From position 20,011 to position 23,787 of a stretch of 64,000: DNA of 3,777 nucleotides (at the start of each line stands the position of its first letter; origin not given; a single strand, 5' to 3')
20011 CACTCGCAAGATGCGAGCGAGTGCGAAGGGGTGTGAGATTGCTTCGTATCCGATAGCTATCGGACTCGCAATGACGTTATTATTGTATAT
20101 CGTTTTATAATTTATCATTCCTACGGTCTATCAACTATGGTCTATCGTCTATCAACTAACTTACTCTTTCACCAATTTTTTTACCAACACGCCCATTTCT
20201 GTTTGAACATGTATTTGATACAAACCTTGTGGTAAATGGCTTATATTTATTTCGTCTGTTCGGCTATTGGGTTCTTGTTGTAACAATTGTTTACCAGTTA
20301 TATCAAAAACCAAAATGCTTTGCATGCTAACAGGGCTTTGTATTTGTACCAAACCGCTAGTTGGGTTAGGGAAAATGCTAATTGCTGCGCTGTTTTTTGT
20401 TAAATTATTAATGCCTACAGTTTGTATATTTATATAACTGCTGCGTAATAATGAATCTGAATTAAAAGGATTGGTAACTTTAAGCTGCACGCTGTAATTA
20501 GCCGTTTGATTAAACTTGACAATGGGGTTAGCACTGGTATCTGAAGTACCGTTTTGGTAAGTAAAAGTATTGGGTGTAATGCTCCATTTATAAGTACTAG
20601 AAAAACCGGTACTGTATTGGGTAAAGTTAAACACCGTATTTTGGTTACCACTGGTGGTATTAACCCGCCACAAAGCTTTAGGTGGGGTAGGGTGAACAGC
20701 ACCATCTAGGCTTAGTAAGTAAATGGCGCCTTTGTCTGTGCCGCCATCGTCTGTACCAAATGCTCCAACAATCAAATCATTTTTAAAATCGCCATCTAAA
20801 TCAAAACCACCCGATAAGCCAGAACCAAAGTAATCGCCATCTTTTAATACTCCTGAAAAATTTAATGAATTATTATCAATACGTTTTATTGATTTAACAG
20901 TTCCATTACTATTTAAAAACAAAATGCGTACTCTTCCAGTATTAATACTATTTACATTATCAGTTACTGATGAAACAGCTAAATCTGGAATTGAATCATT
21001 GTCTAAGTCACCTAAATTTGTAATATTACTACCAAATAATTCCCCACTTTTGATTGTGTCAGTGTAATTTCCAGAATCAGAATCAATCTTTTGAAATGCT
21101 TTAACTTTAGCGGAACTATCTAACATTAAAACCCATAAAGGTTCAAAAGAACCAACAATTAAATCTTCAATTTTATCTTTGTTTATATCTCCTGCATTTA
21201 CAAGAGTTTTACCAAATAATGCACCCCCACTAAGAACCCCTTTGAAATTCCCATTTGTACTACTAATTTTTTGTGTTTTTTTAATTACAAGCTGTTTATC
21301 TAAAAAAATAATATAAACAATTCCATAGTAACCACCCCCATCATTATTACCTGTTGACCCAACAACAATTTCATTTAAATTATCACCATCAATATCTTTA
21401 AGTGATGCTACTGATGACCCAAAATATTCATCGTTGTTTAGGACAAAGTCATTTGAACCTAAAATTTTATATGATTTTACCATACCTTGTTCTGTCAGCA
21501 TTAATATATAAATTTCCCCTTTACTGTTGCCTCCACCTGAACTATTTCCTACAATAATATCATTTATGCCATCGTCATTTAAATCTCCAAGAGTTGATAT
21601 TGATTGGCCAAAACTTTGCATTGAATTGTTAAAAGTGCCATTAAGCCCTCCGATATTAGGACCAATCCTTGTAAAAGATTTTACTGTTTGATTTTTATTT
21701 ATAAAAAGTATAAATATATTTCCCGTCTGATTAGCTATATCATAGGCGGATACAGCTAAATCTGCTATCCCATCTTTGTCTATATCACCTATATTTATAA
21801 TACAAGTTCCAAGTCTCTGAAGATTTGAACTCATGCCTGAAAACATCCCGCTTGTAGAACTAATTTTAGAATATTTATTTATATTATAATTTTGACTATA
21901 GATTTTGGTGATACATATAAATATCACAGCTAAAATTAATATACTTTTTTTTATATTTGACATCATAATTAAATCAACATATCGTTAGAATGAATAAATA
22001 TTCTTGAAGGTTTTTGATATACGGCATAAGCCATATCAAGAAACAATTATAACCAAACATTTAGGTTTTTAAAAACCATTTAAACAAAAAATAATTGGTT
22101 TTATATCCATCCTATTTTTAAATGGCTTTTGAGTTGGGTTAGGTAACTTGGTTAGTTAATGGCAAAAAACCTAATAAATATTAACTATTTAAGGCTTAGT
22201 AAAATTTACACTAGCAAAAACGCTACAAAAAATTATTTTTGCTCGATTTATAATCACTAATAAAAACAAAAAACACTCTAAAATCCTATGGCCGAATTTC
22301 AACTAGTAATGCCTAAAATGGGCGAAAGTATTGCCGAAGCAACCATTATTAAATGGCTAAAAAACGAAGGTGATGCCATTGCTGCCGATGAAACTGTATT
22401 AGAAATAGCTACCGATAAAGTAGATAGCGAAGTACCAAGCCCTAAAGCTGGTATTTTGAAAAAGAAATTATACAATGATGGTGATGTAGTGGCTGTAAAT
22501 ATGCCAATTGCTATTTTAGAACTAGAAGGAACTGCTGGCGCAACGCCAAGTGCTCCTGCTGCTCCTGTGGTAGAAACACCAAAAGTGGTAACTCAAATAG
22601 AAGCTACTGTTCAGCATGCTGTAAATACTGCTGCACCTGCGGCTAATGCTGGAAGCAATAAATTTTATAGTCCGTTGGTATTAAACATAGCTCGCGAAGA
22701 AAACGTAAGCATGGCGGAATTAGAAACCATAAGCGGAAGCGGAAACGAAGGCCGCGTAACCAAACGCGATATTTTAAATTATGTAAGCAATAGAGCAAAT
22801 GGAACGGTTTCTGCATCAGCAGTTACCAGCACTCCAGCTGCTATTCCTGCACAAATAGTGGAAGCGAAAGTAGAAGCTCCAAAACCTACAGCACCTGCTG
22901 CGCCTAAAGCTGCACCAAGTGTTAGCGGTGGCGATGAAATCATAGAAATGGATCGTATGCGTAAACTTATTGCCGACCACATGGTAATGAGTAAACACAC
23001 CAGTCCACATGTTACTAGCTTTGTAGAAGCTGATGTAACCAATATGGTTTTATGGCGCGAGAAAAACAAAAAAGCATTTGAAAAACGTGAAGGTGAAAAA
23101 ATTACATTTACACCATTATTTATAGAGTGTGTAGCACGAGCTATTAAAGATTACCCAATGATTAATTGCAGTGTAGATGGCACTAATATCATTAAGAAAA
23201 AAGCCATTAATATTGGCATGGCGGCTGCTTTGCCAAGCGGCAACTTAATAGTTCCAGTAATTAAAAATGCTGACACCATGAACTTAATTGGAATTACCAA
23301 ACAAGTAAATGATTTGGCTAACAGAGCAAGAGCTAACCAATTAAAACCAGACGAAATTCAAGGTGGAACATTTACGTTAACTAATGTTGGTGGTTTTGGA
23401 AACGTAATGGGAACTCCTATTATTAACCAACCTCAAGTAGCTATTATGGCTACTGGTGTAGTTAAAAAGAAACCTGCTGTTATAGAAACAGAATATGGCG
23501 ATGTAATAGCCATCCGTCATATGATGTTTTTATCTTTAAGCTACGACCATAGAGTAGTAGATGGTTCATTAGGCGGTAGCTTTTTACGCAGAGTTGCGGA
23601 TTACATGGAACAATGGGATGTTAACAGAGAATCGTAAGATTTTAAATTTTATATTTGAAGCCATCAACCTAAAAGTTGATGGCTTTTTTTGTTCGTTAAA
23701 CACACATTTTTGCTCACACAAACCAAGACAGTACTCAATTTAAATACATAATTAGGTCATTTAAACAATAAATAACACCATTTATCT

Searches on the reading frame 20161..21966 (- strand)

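Call 65: search_protein_families(library=pfam, proteins=[window:20161-21966:-], max_evalue=0.00001)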
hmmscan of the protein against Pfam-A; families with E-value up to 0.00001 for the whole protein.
window:20161-21966:- (601 aa): 3 families
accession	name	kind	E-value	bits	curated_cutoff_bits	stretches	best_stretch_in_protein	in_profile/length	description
PF01839.29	FG-GAP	-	7.7e-27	93.1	22.1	1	119-155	1-37/37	FG-GAP repeat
PF18962.6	Por_Secre_tail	-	8.2e-13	48.9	27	1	531-599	1-74/75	Secretion system C-terminal sorting domain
PF13517.12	FG-GAP_3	-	6.1e-07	30.4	26.9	0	61-139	1-61/61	FG-GAP-like repeat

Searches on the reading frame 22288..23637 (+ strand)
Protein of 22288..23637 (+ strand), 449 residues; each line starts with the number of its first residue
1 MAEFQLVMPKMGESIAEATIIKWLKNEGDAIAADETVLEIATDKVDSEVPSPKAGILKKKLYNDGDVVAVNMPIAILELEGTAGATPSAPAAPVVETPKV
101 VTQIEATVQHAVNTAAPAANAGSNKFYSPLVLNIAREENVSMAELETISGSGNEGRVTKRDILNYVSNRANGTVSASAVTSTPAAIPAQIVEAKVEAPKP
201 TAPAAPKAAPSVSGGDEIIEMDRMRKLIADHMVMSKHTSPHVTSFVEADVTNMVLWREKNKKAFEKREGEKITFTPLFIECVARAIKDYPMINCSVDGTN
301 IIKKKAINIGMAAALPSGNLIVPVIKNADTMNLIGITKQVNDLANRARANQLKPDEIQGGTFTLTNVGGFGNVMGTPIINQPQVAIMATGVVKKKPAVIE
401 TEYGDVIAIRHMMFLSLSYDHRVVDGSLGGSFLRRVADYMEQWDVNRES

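Call 65: search_protein_families(library=pfam, proteins=[window:22288-23637:+], max_evalue=0.00001)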
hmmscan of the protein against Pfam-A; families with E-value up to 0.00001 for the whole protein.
window:22288-23637:+ (449 aa): 3 families
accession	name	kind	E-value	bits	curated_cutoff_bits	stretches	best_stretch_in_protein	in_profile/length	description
PF00198.28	2-oxoacid_dh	-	2.1e-78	263.4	23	1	216-443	4-227/232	2-oxoacid dehydrogenases acyltransferase (catalytic domain)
PF00364.28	Biotin_lipoyl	-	2.8e-17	62.7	22.1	1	5-77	2-73/73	Biotin-requiring enzyme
PF02817.22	E3_binding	-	7.6e-10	39.3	23.7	1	126-163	2-36/36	e3 binding domain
